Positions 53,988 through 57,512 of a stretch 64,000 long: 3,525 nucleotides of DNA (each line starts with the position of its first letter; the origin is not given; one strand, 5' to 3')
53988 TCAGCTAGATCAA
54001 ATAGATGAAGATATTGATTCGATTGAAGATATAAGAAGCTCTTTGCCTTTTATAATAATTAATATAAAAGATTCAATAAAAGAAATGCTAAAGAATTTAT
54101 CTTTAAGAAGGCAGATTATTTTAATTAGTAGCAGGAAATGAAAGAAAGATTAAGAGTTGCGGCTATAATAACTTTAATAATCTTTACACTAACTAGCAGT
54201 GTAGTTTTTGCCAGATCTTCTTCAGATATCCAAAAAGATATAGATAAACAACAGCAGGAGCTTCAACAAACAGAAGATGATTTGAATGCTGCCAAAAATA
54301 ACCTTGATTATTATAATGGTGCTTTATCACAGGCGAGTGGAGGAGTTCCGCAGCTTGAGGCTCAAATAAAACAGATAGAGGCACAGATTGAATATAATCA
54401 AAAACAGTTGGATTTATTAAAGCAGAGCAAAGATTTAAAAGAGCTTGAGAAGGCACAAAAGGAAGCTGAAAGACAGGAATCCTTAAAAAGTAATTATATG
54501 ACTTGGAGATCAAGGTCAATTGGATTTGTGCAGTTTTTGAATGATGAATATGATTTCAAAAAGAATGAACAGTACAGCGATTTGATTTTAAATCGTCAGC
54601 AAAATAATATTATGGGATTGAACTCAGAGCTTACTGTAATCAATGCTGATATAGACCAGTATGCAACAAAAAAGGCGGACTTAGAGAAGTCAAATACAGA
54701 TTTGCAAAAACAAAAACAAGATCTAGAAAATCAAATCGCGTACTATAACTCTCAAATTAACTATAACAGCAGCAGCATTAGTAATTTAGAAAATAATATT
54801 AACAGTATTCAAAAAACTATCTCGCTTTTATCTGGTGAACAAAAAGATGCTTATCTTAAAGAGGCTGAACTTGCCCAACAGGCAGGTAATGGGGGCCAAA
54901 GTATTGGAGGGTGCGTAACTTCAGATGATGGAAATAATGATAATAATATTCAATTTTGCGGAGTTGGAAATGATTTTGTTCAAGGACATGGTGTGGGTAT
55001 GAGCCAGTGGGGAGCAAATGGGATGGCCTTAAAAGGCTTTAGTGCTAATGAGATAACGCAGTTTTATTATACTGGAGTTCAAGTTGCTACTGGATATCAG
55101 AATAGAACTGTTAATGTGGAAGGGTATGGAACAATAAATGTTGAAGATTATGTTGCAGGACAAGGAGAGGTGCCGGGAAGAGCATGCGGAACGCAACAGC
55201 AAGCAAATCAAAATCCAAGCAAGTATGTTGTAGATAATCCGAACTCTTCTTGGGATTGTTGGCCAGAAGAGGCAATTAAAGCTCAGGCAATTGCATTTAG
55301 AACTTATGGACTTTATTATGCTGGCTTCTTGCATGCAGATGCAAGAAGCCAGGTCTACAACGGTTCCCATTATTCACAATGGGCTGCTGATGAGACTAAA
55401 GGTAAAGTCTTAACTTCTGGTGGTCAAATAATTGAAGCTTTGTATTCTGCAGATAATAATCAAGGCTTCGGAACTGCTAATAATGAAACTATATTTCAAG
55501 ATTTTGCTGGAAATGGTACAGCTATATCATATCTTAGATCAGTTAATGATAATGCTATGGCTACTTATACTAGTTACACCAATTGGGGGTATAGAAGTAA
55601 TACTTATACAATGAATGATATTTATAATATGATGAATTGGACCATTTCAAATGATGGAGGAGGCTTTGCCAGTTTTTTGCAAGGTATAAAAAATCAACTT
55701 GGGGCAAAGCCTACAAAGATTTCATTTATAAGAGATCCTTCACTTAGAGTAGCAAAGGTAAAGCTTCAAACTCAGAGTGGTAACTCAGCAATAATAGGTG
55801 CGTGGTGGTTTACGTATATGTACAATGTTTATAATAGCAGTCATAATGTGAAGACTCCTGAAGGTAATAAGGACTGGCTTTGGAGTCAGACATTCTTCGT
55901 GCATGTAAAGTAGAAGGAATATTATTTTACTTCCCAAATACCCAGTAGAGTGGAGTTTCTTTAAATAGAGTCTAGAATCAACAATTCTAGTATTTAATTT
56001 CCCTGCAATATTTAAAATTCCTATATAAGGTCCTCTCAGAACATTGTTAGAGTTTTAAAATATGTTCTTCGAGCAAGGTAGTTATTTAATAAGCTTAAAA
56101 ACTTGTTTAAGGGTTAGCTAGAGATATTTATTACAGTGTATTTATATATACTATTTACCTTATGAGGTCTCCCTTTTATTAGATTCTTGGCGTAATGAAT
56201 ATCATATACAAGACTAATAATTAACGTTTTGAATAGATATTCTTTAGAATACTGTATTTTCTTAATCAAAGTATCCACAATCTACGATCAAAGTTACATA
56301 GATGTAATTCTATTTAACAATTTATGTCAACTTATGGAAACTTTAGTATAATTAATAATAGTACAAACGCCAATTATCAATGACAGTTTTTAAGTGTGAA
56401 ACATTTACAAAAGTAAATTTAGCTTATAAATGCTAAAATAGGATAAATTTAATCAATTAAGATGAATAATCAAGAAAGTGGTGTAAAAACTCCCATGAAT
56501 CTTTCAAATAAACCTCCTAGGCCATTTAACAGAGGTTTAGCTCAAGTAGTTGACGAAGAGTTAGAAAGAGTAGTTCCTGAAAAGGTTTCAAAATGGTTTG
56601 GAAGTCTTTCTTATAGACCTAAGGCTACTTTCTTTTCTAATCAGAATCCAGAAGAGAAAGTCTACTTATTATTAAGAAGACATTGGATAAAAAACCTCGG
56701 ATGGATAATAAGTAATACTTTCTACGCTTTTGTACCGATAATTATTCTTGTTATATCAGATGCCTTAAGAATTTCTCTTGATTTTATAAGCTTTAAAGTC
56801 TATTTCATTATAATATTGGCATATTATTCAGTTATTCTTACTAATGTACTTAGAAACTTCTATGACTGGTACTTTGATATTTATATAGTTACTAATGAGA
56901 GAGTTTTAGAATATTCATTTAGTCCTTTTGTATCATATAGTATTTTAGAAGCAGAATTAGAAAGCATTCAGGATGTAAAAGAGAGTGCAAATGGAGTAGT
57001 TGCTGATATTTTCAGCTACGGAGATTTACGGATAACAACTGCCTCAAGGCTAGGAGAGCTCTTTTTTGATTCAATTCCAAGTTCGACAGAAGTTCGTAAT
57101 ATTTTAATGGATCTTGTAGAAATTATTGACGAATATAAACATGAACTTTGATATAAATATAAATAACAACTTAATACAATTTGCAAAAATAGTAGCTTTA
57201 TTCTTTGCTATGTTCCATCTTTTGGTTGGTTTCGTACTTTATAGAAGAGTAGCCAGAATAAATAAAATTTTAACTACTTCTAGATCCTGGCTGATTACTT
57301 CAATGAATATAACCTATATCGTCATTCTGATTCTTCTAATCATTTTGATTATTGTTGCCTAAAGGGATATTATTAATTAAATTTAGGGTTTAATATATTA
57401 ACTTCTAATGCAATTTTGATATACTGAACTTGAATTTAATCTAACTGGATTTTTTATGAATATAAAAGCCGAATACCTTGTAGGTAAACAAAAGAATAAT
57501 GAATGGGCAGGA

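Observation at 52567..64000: Putative type IV secretion / conjugation-like apparatus extending to the window edge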

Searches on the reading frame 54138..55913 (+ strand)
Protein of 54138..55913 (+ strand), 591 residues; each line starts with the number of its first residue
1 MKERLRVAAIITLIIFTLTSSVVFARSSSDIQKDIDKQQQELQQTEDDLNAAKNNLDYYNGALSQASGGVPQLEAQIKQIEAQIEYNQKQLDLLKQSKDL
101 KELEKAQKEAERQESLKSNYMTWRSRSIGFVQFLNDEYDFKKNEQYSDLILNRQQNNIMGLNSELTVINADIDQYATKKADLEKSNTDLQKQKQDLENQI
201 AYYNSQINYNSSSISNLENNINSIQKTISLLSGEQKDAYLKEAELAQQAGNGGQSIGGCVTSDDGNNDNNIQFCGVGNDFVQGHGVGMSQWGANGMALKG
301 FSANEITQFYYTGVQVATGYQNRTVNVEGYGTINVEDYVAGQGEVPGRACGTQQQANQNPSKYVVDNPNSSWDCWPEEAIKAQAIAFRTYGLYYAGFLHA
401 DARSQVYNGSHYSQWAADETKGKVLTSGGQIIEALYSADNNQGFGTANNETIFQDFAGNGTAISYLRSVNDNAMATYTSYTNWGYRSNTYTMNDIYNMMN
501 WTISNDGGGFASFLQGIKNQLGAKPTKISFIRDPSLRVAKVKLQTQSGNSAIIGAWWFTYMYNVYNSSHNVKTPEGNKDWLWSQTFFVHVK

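Call 5: search_protein_families(library=pfam, proteins=[window:54138-55913:+], max_evalue=0.01)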
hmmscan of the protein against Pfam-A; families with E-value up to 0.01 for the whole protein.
window:54138-55913:+ (591 aa): 5 families
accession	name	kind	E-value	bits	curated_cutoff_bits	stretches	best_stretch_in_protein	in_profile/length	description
PF08486.15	SpoIID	-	1e-07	32.9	23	1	375-426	29-96/97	Stage II sporulation protein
PF06009.19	Laminin_II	-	5e-05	23.8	33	0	28-92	19-83/138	Laminin Domain II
PF24319.2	DUF7491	-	0.00084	20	30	1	161-208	33-80/90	Coiled-coil region of unknown function (DUF7491)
PF07889.17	DUF1664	-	0.0011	19.4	34.6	0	180-234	48-102/124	Protein of unknown function (DUF1664)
PF08702.15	Fib_alpha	-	0.0087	16.7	29.9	1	163-231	52-121/143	Fibrinogen alpha/beta chain family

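Call 6: search_protein_families(library=ncbifam, proteins=[window:54138-55913:+], max_evalue=0.01)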
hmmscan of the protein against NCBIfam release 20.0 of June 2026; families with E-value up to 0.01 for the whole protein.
window:54138-55913:+ (591 aa): 12 families
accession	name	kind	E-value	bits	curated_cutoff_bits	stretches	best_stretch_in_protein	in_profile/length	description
TIGR02669.1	SpoIID_LytB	domain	6.6e-29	101.7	83.3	2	375-482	24-134/270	SpoIID/LytB domain-containing protein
TIGR02870.1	spore_II_D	equivalog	4.4e-17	62.2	234.75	2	282-317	301-336/338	stage II sporulation protein D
TIGR02169.1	SMC_prok_A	equivalog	8.5e-07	27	729.4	1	26-245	717-930/1165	chromosome segregation protein SMC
TIGR04523.1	Mplasa_alph_rch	subfamily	4e-06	25.1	270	2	152-235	92-175/745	helix-rich protein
NF045487.1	ASRP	equivalog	6.5e-06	25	300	0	32-113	347-430/593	archaea-specific SMC-related protein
TIGR02168.1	SMC_prok_B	equivalog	2.6e-05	22.2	567.35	0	29-113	347-431/1181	chromosome segregation protein SMC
NF038025.1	dapto_LiaX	exception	7.9e-05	21.6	350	1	31-119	55-142/512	daptomycin-sensing surface protein LiaX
NF002572.0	PRK02224.1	equivalog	0.00063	18.1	1087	1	28-242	215-414/888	DNA double-strand break repair ATPase Rad50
NF038218.1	IcmG_DotF_IVB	equivalog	0.0014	18.4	200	0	25-111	116-202/266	type IVB secretion system protein IcmG/DotF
NF003034.1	PRK03918.1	equivalog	0.0023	16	700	0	32-248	216-420/878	DNA double-strand break repair ATPase Rad50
NF047408.1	SA0632_fam_LP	equivalog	0.0036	16.9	70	1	162-208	21-67/68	SA0632 family lipoprotein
NF041035.1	Rad50_Halo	equivalog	0.0041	15.5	1000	1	28-229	215-401/883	DNA double-strand break repair ATPase Rad50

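Call 66: search_protein_families(library=phrogs, proteins=[window:54138-55913:+], max_evalue=0.001)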
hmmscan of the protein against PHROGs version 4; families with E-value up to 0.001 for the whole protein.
window:54138-55913:+ (591 aa): 0 families

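Call 86: find_related_loci(query=A5, collection=metagenome_contigs, flank=10000)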
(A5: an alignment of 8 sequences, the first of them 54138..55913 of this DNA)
Query A5 (591 aa) in metagenome_contigs; peptide patterns used: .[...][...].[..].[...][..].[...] (x = any residue, [..] = any of these).
600 stretches matched a pattern (row limit reached: there are more); 410 encode a relative of the query (tblastn E <= 1e-3); the best 80 are kept; 80 distinct loci.
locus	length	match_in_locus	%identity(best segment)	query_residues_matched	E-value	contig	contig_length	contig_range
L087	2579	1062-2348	25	5-438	7e-29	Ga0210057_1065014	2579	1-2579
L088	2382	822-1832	26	73-438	4e-22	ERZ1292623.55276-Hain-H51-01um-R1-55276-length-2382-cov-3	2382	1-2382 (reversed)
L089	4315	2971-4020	27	70-440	1e-21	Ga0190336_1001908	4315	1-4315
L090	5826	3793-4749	28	93-438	1e-20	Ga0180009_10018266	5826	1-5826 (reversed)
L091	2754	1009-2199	25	5-438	4e-20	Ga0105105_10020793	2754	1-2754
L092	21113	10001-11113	25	47-438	4e-19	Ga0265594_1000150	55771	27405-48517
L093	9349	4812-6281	25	4-532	4e-19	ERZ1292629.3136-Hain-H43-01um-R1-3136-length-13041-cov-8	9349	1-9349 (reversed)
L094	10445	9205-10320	26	22-438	5e-19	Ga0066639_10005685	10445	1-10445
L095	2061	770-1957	26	1-438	8e-19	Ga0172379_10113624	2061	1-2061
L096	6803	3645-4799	25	5-438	2e-18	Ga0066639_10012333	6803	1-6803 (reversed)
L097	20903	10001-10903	31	134-438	3e-18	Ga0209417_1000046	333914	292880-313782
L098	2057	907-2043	26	5-392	2e-18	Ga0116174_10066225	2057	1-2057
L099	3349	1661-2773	28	24-438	2e-17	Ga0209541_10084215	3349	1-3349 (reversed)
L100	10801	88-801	29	181-438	2e-17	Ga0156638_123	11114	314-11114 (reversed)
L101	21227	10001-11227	25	5-448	5e-17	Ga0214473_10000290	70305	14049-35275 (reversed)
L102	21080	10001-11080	27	10-413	7e-17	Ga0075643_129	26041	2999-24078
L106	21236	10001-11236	25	4-438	3e-15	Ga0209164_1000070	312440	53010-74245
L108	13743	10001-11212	24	10-444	4e-15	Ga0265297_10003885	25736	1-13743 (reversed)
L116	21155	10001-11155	25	5-438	2e-20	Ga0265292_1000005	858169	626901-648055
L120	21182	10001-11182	24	4-438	1e-12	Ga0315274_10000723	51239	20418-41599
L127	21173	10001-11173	26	11-438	1e-19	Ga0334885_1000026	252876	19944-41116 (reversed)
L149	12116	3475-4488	24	31-438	6e-10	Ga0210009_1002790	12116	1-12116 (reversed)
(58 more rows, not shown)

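Call 92: search_protein_families(library=pfam, proteins=[L101:3109-6024:-, L108:1314-4004:-, L116:806-3589:-, L120:2973-5237:-, L127:5503-8298:-, L102:6825-9164:-, L106:11797-13581:+, L097:7606-9531:+, L149:5654-8185:+], max_evalue=0.001)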
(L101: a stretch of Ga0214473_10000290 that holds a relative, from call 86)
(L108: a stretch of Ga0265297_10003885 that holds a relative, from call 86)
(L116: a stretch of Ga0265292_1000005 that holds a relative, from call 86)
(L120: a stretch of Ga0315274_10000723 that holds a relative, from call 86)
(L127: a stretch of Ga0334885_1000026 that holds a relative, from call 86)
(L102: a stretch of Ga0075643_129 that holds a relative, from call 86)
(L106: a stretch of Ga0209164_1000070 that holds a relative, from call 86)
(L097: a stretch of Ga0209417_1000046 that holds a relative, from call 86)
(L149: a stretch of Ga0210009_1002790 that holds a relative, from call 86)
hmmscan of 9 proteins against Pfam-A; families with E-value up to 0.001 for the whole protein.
L101:3109-6024:- (971 aa): 1 family
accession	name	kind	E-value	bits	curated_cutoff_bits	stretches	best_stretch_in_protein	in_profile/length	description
PF18896.5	SLT_3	-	6.9e-10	39.7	27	1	860-956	10-88/89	Lysozyme like domain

L108:1314-4004:- (896 aa): 0 families

L116:806-3589:- (927 aa): 0 families

L120:2973-5237:- (754 aa): 0 families

L127:5503-8298:- (931 aa): 0 families

L102:6825-9164:- (779 aa): 1 family
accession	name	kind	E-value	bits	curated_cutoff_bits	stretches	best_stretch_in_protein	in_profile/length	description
PF01551.29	Peptidase_M23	-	3.7e-15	56.3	28.7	1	225-327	3-91/96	Peptidase family M23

L106:11797-13581:+ (594 aa): 0 families

L097:7606-9531:+ (641 aa): 1 family
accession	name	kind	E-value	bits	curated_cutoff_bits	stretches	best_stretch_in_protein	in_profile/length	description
PF20176.3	DUF6541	-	3.5e-27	95.4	29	1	10-481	2-495/646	Family of unknown function (DUF6541)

L149:5654-8185:+ (843 aa): 0 families

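Call 106: search_protein_families(library=pfam, alignment_id=A6, max_evalue=0.001)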
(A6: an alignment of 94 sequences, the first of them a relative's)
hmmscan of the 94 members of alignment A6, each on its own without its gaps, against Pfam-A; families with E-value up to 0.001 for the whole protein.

A. member 1, L101:399-1946:- (515 aa): 0 families

B. families by the number of members that match (of 94 scanned): 88 families (the first 25 are shown)
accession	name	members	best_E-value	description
PF00288.32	GHMP_kinases_N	12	2.1e-17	GHMP kinases N terminal domain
PF01255.24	Prenyltransf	10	2.6e-83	Putative undecaprenyl diphosphate synthase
PF22700.2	MVD-like_N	8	7.7e-61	Diphosphomevalonate decarboxylase-like N-terminal domain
PF00293.34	NUDIX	6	2.5e-21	NUDIX domain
PF08544.19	GHMP_kinases_C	5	9.1e-18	GHMP kinases C terminal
PF13173.12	AAA_14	4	1.6e-32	AAA domain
PF18376.6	MDD_C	4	6.7e-23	Mevalonate 5-diphosphate decarboxylase C-terminal domain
PF04542.20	Sigma70_r2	4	3e-15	Sigma-70 region 2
PF08281.18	Sigma70_r4_2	4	3.3e-13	Sigma-70, region 4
PF07638.17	Sigma70_ECF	4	2.1e-09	ECF sigma factor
PF13635.12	DUF4143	3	4.1e-38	Domain of unknown function (DUF4143)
PF00108.29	Thiolase_N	3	1.2e-27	Thiolase, N-terminal domain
PF08545.16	ACP_syn_III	3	1.3e-05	3-Oxoacyl-[acyl-carrier-protein (ACP)] synthase III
PF00368.23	HMG-CoA_red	2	1.2e-120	Hydroxymethylglutaryl-coenzyme A reductase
PF22691.2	Thiolase_C_1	2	6.9e-48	Thiolase C-terminal domain-like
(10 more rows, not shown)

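Call 111: search_solved_structures(query=window:54138-55913:+, max_evalue=0.01, show_alignments=2)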
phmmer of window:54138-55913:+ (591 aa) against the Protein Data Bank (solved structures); distinct sequences matched with E-value up to 0.01: 3.
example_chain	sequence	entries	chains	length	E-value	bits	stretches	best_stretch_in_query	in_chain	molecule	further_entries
5i1t_A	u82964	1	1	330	8.1e-07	31.4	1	254-316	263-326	Stage II sporulation protein D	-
5txu_A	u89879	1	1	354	1.1e-06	31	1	254-316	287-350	Stage II sporulation protein D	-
4rwr_A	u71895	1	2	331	9.7e-06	27.8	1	283-318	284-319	Stage II sporulation protein D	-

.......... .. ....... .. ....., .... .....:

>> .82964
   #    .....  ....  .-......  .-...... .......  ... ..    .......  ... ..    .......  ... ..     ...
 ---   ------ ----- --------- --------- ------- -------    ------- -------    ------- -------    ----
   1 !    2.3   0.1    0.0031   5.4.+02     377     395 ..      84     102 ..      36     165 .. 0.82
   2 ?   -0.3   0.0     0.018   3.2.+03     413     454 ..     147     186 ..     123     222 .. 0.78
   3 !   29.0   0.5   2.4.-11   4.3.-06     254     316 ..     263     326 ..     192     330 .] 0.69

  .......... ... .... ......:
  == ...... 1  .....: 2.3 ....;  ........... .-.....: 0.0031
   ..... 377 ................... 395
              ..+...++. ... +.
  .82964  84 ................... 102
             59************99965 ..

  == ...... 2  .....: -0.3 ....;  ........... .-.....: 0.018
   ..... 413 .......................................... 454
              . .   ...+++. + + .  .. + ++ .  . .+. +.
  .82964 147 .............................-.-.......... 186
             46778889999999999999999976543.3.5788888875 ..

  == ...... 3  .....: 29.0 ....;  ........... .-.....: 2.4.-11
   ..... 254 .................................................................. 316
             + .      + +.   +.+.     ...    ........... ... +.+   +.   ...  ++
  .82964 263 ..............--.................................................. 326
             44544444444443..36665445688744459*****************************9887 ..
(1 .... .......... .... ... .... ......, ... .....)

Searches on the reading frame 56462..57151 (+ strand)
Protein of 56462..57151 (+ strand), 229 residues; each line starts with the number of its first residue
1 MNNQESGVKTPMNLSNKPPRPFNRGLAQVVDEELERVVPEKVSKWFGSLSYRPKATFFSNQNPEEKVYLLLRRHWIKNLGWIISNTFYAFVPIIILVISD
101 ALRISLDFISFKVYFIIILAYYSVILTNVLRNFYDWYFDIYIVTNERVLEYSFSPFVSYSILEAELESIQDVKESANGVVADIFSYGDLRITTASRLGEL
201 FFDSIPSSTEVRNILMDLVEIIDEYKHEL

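Call 5: search_protein_families(library=pfam, proteins=[window:56462-57151:+], max_evalue=0.01)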
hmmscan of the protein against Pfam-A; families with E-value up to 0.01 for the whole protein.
window:56462-57151:+ (229 aa): 0 families

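Call 6: search_protein_families(library=ncbifam, proteins=[window:56462-57151:+], max_evalue=0.01)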
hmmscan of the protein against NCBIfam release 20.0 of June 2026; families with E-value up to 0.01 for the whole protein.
window:56462-57151:+ (229 aa): 0 families

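Call 37: search_protein_families(library=pfam, proteins=[window:56462-57151:+], max_evalue=10)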
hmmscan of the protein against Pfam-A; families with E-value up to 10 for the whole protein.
window:56462-57151:+ (229 aa): 2 families
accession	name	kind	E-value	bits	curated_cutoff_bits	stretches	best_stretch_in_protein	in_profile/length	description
PF14470.12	bPH_3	-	0.048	14.6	23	1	135-182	19-66/95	Bacterial PH domain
PF03703.20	bPH_2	-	0.091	13.5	22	1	141-214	6-77/78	Bacterial PH domain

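Call 66: search_protein_families(library=phrogs, proteins=[window:56462-57151:+], max_evalue=0.001)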
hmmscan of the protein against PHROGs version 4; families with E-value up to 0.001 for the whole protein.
window:56462-57151:+ (229 aa): 0 families

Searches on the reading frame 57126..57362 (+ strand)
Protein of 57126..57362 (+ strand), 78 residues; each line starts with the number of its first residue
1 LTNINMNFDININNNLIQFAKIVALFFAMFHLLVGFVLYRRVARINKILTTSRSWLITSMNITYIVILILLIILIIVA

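Call 5: search_protein_families(library=pfam, proteins=[window:57126-57362:+], max_evalue=0.01)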
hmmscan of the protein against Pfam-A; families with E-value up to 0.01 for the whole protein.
window:57126-57362:+ (78 aa): 1 family
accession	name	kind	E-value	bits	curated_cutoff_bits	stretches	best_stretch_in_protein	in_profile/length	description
PF18901.5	DUF5657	-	0.00018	22.1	25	1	19-77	1-59/61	Family of unknown function (DUF5657)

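Call 6: search_protein_families(library=ncbifam, proteins=[window:57126-57362:+], max_evalue=0.01)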
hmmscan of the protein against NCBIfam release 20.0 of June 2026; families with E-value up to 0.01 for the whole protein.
window:57126-57362:+ (78 aa): 0 families

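Call 37: search_protein_families(library=pfam, proteins=[window:57126-57362:+], max_evalue=10)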
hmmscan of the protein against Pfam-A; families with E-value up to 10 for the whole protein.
window:57126-57362:+ (78 aa): 5 families
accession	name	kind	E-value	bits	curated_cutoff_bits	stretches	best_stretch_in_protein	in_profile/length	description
PF18901.5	DUF5657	-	0.00018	22.1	25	1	19-77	1-59/61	Family of unknown function (DUF5657)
PF06196.17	DUF997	-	0.076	13.4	26.3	1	20-75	9-64/77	Protein of unknown function (DUF997)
PF09843.14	DUF2070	-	0.44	9.2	30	1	19-77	37-93/561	Predicted membrane protein (DUF2070)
PF12725.13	DUF3810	-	3.8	7.2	28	1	16-75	19-77/311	Protein of unknown function (DUF3810)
PF17410.7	Stevor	-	4.7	7.1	25.4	1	11-77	185-253/275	Subtelomeric Variable Open Reading frame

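Call 66: search_protein_families(library=phrogs, proteins=[window:57126-57362:+], max_evalue=0.001)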
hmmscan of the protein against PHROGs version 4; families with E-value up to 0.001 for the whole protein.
window:57126-57362:+ (78 aa): 0 families
